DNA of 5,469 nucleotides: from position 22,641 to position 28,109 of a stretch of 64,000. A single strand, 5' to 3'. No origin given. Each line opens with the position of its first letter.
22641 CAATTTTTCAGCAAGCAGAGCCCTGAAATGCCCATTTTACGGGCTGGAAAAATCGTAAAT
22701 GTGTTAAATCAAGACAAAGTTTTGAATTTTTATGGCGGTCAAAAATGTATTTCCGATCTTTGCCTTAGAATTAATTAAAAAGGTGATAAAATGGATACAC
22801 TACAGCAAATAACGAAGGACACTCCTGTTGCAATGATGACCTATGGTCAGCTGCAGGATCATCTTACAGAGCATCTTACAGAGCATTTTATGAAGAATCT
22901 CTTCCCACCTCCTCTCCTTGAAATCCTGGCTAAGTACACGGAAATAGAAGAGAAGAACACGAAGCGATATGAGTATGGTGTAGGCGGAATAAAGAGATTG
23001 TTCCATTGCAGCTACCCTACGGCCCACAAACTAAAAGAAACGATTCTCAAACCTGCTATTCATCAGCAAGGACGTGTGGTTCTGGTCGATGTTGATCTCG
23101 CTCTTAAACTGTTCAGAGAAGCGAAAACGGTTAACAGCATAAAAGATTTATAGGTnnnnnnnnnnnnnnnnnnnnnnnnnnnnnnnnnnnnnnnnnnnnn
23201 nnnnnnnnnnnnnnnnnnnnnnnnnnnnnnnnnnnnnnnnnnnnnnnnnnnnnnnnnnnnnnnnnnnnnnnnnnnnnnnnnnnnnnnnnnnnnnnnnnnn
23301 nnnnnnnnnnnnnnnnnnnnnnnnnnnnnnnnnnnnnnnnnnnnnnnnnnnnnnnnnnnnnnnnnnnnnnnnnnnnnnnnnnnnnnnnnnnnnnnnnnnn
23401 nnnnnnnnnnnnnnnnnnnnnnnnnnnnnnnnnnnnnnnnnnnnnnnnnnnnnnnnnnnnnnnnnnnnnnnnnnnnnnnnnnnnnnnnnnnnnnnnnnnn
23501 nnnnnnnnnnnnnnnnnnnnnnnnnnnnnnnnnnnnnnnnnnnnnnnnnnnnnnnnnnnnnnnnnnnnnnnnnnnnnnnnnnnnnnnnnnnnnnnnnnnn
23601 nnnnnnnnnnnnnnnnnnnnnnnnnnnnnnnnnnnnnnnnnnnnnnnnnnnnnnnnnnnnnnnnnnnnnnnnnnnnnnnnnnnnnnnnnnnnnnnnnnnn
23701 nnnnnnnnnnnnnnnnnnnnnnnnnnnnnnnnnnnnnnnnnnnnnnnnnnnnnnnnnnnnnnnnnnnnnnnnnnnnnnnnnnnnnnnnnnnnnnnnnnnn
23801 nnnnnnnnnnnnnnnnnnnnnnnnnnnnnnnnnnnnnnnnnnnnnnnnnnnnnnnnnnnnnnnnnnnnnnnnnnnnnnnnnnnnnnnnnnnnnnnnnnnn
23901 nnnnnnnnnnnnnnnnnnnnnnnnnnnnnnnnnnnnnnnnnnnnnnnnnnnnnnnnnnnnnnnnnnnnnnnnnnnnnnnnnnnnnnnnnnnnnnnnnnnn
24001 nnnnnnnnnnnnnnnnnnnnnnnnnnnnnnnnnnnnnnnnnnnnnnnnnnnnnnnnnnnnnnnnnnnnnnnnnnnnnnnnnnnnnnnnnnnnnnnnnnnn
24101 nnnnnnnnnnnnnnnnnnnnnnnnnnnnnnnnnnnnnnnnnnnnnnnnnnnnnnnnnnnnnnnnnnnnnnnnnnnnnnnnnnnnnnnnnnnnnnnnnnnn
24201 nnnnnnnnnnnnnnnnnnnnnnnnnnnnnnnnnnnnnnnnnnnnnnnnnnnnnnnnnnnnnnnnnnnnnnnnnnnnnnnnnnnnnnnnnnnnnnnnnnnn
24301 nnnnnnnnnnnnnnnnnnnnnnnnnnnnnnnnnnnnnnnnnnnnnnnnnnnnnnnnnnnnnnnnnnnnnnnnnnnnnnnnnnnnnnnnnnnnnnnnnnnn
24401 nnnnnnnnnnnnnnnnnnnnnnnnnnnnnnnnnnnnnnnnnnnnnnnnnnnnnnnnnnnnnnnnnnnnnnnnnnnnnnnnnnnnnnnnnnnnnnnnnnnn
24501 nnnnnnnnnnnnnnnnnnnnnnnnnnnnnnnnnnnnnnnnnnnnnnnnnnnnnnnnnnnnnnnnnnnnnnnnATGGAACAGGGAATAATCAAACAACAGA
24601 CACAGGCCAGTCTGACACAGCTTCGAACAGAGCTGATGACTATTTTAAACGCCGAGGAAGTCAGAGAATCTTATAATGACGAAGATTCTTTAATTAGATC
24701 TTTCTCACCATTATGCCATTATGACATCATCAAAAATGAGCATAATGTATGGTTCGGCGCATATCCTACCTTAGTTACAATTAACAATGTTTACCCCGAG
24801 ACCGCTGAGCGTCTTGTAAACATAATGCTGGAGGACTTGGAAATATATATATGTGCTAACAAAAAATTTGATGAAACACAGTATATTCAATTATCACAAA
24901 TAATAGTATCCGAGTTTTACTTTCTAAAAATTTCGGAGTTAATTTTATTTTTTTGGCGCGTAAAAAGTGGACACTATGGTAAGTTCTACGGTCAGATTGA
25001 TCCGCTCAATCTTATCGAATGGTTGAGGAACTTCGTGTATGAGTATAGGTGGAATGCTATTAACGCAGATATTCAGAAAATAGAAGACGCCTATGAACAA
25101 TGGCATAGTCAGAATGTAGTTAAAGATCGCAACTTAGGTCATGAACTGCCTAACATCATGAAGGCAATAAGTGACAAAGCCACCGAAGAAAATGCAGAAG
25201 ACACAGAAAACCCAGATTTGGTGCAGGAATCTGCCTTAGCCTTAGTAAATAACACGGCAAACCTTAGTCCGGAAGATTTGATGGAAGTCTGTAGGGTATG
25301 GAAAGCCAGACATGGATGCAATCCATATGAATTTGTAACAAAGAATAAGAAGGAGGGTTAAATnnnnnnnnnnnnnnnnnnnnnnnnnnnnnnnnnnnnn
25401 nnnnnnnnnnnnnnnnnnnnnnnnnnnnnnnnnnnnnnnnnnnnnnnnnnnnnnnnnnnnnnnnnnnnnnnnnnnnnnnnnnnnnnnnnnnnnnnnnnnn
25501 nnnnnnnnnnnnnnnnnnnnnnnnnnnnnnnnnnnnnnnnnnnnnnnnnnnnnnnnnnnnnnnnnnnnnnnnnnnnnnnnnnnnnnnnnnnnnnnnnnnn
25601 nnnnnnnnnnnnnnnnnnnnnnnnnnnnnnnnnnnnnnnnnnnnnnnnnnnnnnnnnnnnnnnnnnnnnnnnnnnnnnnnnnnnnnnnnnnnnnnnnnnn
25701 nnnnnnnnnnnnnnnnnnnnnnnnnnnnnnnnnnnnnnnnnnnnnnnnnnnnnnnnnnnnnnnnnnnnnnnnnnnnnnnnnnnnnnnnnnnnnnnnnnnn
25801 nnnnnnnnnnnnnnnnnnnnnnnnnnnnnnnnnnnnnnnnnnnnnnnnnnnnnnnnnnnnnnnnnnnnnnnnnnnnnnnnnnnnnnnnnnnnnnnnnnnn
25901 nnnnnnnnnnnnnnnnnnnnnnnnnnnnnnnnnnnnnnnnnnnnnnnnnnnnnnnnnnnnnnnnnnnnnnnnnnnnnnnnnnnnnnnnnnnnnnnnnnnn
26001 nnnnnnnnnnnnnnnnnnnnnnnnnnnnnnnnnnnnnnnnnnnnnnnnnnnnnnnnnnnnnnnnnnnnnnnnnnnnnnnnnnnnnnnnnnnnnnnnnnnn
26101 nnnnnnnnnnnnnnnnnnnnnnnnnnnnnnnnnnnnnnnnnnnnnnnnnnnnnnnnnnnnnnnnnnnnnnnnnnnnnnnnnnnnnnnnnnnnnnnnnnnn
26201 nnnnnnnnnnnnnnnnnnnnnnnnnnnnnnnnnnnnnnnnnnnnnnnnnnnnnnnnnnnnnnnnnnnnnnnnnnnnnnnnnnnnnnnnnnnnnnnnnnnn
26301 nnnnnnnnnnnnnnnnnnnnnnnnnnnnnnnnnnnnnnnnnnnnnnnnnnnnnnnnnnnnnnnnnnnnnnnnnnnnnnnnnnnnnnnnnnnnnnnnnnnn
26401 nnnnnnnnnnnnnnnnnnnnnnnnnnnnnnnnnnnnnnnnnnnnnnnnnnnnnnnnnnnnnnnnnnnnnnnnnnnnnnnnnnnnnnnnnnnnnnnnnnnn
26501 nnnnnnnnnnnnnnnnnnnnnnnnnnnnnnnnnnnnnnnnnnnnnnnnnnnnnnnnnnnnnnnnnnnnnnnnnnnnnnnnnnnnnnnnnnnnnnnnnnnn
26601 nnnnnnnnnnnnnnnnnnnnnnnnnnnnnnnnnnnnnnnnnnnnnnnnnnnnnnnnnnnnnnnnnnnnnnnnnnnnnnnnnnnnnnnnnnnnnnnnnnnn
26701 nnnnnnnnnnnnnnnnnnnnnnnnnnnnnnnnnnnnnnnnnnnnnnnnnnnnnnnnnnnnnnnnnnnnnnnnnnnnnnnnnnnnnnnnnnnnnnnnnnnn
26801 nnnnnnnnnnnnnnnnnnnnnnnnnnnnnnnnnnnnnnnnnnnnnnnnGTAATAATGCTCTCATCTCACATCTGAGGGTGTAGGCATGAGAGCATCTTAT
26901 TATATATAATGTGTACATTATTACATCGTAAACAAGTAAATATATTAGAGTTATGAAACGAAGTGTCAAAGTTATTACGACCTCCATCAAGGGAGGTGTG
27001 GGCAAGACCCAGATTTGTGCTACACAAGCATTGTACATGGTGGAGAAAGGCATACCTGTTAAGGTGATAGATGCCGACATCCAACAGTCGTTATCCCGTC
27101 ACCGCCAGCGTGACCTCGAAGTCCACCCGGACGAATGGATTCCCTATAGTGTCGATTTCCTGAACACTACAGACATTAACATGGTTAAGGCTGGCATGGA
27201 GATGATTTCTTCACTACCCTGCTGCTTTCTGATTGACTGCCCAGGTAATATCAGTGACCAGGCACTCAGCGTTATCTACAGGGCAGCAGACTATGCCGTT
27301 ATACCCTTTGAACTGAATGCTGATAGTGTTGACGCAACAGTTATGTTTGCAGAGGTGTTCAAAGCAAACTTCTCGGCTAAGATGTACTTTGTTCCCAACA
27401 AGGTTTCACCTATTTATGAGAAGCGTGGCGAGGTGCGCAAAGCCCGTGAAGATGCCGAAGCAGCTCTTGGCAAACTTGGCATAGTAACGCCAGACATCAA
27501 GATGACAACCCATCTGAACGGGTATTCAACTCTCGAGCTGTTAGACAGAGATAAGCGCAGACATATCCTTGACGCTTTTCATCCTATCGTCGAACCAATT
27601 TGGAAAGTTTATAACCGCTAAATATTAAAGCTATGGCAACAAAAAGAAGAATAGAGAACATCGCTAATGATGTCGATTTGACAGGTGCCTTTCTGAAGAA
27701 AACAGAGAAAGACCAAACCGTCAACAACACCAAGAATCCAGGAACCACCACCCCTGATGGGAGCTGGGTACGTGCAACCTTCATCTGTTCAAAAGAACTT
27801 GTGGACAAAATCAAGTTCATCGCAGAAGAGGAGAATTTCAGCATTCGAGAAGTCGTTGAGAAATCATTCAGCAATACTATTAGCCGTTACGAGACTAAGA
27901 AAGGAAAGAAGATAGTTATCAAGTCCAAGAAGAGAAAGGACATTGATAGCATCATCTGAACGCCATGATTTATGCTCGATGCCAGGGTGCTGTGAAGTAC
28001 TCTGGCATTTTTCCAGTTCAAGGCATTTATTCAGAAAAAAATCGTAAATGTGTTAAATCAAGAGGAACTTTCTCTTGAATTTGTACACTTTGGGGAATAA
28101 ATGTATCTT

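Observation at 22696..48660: Element-wide regulon: a 20-bp box exactly 59 bp upstream of five promoters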

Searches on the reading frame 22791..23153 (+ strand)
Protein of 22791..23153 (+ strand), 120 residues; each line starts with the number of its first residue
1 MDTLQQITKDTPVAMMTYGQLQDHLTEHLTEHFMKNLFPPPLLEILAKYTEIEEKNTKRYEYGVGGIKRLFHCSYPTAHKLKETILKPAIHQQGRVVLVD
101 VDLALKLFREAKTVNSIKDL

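Call 10: search_protein_families(library=pfam, proteins=[window:22791-23153:+], max_evalue=0.01)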
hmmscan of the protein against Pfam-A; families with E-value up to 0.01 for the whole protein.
window:22791-23153:+ (120 aa): 1 family
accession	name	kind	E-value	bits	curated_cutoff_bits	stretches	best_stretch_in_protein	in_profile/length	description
PF12964.13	DUF3853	-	3.9e-13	49.8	22.1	1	48-109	32-95/97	Protein of unknown function (DUF3853)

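Call 19: search_protein_families(library=ncbifam, proteins=[window:22791-23153:+], max_evalue=0.01)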
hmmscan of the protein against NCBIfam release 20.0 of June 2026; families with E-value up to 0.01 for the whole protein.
window:22791-23153:+ (120 aa): 0 families

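Call 20: search_protein_families(library=phrogs, proteins=[window:22791-23153:+], max_evalue=0.01)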
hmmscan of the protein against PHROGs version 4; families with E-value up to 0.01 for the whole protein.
window:22791-23153:+ (120 aa): 0 families

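Call 53: search_solved_structures(query=window:22791-23153:+, max_evalue=1)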
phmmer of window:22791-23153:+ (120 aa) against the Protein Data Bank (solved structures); distinct sequences matched with E-value up to 1: 1.
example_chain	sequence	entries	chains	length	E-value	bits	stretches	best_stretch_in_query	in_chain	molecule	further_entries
3u12_A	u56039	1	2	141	0.17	15.6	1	51-102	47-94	USP37 protein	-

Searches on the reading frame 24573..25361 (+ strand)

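Call 10: search_protein_families(library=pfam, proteins=[window:24573-25361:+], max_evalue=0.01)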
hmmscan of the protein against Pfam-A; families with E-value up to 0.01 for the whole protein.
window:24573-25361:+ (262 aa): 1 family
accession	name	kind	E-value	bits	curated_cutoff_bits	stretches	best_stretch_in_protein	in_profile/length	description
PF20338.3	DUF6633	-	9.4e-13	49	27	1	106-164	9-67/105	Family of unknown function (DUF6633)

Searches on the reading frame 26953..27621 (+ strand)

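Call 10: search_protein_families(library=pfam, proteins=[window:26953-27621:+], max_evalue=0.01)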
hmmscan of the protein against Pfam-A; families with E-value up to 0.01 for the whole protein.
window:26953-27621:+ (222 aa): 6 families
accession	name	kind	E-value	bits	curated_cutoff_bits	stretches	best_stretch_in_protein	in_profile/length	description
PF01656.29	CbiA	-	2.4e-09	37.7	25.4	1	8-157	2-89/125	CobQ/CobB/MinD/ParA nucleotide binding domain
PF10609.15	ParA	-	5.1e-08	33.1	27.1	1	6-78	5-81/246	NUBPL iron-transfer P-loop NTPase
PF13614.12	AAA_31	-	3.1e-07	31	27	1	10-51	7-48/177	AAA domain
PF09140.17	MipZ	-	0.00039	20.3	20.7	1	7-127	3-135/262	ATPase MipZ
PF02374.21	ArsA_ATPase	-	0.00047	19.9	24.3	1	6-50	2-46/305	Anion-transporting ATPase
PF07015.17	VirC1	-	0.003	17.4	24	1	8-129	5-123/231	VirC1 protein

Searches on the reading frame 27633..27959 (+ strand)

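Call 10: search_protein_families(library=pfam, proteins=[window:27633-27959:+], max_evalue=0.01)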
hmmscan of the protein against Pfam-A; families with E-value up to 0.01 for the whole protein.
window:27633-27959:+ (108 aa): 0 families

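Call 19: search_protein_families(library=ncbifam, proteins=[window:27633-27959:+], max_evalue=0.01)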
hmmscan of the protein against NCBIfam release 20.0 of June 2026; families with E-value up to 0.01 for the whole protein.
window:27633-27959:+ (108 aa): 0 families

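Call 20: search_protein_families(library=phrogs, proteins=[window:27633-27959:+], max_evalue=0.01)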
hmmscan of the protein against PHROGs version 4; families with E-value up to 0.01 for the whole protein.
window:27633-27959:+ (108 aa): 3 families
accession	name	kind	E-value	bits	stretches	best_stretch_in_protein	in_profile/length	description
phrog_5118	-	unknown function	0.00033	21.5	1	50-77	21-48/67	-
phrog_876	-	transcription regulation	0.0026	18.3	1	33-105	53-123/239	transcriptional repressor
phrog_582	-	transcription regulation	0.0064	17.8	1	45-90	57-102/105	Arc-like repressor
